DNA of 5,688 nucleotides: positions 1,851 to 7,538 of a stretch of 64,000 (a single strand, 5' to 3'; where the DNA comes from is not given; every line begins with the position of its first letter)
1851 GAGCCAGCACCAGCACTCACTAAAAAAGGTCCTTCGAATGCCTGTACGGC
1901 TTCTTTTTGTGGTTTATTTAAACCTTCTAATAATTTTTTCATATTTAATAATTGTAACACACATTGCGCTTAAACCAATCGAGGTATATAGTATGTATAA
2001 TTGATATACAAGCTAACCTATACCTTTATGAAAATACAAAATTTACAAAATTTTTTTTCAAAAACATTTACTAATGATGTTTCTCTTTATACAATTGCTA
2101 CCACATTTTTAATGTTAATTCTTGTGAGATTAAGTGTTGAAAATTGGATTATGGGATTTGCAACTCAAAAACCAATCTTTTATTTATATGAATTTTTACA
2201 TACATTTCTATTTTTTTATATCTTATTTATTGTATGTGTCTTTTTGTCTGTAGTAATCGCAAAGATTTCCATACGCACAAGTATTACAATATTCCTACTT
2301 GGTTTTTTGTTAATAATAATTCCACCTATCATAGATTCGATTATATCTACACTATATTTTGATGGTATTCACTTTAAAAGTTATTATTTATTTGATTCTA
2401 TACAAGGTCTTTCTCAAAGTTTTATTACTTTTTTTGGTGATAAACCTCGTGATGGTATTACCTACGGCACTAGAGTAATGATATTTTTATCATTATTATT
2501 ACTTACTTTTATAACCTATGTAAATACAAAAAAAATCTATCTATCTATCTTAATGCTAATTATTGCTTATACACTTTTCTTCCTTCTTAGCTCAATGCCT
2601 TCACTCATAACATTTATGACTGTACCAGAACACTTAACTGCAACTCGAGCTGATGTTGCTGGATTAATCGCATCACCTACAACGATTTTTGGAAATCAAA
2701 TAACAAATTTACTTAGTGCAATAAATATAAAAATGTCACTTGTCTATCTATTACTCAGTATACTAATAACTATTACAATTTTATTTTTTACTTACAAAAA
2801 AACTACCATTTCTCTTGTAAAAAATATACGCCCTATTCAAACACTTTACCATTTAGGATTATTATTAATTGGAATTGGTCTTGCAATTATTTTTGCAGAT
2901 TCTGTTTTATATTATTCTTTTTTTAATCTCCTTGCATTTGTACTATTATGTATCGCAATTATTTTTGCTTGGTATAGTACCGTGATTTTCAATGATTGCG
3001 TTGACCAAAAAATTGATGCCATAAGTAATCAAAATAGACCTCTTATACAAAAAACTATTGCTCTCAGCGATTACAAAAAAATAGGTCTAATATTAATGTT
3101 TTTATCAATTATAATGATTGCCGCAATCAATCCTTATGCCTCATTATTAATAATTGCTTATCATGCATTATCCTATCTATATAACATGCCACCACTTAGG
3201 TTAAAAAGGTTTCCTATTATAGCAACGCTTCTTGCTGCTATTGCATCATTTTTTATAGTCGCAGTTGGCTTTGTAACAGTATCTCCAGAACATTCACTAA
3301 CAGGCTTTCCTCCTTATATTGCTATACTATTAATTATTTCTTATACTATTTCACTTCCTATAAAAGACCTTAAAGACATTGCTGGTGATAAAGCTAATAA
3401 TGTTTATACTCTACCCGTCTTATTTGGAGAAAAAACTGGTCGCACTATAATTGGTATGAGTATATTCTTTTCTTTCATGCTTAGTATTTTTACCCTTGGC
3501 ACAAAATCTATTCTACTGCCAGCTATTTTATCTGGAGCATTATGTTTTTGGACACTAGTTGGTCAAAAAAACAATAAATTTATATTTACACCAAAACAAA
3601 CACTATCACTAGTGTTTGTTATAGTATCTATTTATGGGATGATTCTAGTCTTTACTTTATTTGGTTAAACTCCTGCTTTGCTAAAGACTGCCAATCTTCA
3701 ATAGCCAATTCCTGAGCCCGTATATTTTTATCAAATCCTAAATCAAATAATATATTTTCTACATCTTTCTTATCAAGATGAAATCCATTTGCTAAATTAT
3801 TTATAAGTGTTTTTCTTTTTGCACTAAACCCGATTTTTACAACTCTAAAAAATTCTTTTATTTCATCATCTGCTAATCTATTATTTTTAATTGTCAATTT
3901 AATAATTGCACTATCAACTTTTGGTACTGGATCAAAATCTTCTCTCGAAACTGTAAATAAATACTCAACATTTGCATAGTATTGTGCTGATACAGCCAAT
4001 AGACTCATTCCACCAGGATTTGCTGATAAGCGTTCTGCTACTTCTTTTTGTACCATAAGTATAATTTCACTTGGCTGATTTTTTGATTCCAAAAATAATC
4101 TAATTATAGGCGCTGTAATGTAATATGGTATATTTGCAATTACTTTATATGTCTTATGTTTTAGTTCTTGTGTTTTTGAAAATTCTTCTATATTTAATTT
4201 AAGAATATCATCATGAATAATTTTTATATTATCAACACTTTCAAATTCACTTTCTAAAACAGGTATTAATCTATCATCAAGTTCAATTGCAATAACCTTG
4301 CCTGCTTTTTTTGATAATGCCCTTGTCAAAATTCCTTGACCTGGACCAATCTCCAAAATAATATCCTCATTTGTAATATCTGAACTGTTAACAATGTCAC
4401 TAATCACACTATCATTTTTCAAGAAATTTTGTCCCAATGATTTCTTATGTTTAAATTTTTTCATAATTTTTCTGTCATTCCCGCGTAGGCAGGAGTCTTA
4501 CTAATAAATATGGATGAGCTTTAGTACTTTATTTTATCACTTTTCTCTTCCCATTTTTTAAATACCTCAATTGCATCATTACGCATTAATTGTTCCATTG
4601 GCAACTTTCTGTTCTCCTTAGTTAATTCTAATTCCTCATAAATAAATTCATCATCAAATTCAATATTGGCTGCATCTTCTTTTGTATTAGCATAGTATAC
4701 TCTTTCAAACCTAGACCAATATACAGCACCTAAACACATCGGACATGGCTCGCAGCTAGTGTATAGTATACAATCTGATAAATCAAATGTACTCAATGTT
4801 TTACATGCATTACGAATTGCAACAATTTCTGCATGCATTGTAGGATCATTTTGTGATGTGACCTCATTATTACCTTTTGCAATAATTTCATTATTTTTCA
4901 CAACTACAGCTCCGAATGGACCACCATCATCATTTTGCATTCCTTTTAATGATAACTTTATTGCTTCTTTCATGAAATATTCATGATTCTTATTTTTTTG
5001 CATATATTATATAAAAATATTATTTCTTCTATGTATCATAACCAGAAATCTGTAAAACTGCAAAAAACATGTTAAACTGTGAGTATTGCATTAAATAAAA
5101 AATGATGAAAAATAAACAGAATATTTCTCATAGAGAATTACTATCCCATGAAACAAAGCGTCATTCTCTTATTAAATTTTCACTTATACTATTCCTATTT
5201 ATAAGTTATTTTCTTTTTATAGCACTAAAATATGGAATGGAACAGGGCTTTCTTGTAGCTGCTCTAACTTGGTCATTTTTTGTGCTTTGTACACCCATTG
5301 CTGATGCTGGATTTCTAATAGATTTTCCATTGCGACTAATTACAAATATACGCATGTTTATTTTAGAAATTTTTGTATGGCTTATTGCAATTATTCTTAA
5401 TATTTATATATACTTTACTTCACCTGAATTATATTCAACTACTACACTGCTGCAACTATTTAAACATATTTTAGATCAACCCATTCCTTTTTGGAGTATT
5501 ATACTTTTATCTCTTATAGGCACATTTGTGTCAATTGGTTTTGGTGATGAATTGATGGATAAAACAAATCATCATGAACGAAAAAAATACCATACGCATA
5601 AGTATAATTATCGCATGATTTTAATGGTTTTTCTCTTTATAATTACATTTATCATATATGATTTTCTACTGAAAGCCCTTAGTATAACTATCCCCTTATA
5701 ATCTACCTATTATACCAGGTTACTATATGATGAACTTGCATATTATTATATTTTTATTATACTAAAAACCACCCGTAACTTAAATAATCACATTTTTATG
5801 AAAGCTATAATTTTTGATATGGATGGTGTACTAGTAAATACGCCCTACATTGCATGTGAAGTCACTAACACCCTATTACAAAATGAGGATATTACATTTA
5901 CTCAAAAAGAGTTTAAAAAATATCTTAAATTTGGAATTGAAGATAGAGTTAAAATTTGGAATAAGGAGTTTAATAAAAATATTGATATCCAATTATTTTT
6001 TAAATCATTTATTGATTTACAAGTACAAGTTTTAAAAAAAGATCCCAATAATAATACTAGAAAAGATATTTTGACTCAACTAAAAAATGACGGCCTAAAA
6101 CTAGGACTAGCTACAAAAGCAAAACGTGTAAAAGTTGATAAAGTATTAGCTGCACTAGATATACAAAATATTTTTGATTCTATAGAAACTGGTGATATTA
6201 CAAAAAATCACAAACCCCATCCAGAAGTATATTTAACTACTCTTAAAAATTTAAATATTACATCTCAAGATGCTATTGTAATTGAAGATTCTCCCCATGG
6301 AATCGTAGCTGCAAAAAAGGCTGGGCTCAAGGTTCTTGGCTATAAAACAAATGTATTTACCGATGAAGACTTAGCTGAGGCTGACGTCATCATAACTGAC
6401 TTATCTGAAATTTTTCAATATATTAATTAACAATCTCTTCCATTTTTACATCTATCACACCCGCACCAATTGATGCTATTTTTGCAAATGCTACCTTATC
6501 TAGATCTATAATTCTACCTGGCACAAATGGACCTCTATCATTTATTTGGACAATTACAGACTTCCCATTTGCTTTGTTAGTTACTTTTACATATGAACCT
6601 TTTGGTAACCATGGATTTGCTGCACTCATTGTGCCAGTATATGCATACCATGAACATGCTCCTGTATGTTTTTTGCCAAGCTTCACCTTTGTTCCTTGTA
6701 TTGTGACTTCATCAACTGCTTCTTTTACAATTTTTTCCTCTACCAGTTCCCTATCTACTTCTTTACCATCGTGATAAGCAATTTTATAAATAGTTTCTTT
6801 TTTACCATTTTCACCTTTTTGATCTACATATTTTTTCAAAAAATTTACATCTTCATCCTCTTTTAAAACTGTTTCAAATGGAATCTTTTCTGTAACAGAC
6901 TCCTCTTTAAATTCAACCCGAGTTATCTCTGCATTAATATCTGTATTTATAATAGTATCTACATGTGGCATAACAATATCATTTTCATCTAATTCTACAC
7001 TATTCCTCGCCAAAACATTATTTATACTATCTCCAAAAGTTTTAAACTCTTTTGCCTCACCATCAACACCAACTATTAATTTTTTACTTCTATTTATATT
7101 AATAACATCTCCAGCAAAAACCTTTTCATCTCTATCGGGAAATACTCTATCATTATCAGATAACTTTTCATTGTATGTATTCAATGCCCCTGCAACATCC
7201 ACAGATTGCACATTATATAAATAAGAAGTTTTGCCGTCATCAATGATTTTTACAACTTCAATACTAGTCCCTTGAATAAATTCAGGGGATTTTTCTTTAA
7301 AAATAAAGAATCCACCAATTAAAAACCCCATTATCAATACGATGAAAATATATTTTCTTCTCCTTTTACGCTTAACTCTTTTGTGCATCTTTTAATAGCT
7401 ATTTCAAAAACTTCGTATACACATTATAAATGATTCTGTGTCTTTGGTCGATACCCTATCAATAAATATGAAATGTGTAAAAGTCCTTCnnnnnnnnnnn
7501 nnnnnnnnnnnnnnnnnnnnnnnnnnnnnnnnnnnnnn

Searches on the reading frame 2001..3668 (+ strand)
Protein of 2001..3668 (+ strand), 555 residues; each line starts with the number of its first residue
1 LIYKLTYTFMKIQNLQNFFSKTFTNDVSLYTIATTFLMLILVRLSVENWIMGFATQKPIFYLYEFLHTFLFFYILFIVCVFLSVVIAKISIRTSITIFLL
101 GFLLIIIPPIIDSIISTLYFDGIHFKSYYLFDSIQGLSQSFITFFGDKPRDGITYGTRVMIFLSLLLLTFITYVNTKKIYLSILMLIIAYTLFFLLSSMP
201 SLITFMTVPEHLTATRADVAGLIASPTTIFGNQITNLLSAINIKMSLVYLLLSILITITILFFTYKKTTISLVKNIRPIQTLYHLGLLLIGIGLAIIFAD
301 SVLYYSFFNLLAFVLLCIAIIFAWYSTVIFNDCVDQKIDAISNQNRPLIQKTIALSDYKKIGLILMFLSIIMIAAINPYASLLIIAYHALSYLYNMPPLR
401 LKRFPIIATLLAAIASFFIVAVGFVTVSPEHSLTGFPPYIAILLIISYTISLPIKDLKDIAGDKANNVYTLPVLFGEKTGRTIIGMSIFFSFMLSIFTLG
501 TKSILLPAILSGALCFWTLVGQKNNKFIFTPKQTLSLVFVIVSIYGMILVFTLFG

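Call 12: search_protein_families(library=pfam, proteins=[window:2001-3668:+], max_evalue=0.00001)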
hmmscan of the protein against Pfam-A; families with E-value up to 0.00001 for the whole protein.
window:2001-3668:+ (555 aa): 1 family
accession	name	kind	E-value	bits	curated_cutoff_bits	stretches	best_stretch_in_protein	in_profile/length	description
PF01040.23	UbiA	-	4.1e-29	102.1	34.2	1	305-518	14-227/250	UbiA prenyltransferase family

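Call 57: find_encoding_contigs(protein=window:2001-3668:+, flank=10000, max_places=4)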
Protein window:2001-3668:+ (555 aa): no gene with exactly this product is on record in the collection.
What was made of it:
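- Tried and rejected: Look-up of the window's UbiA-like protein, to walk leftward (call 57).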

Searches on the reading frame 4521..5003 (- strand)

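Call 12: search_protein_families(library=pfam, proteins=[window:4521-5003:-], max_evalue=0.00001)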
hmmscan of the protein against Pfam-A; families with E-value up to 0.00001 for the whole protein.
window:4521-5003:- (160 aa): 2 families
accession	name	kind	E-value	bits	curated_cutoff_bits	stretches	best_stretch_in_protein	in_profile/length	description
PF00383.29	dCMP_cyt_deam_1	-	3e-30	104.6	25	1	5-105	2-101/102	Cytidine and deoxycytidylate deaminase zinc-binding region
PF14437.12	MafB19-deam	-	5.4e-25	88.4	27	1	6-135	2-126/142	MafB19-like deaminase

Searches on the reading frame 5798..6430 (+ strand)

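Call 12: search_protein_families(library=pfam, proteins=[window:5798-6430:+], max_evalue=0.00001)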
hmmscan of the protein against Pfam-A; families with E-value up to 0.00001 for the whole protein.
window:5798-6430:+ (210 aa): 3 families
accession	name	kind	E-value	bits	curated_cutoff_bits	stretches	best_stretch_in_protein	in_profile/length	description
PF13419.12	HAD_2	-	1.2e-35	123.7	23.8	1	4-181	1-177/178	Haloacid dehalogenase-like hydrolase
PF00702.32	Hydrolase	-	8.1e-24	85.5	26.4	1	1-176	1-191/191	haloacid dehalogenase-like hydrolase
PF13242.12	Hydrolase_like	-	9.1e-09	35.5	22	1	138-204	3-74/75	HAD-hyrolase-like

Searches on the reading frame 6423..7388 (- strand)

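Call 12: search_protein_families(library=pfam, proteins=[window:6423-7388:-], max_evalue=0.00001)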
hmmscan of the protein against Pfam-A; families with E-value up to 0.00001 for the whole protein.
window:6423-7388:- (321 aa): 3 families
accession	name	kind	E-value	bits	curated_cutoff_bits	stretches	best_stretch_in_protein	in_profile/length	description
PF07501.17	G5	-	3.5e-19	69.3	23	1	161-234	2-75/75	G5 domain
PF03330.24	DPBB_1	-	9.7e-17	61.4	28.8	1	253-315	23-82/83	Lytic transglycolase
PF03990.20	DUF348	-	2.1e-11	43.8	24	1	108-144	5-41/41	G5-linked-Ubiquitin-like domain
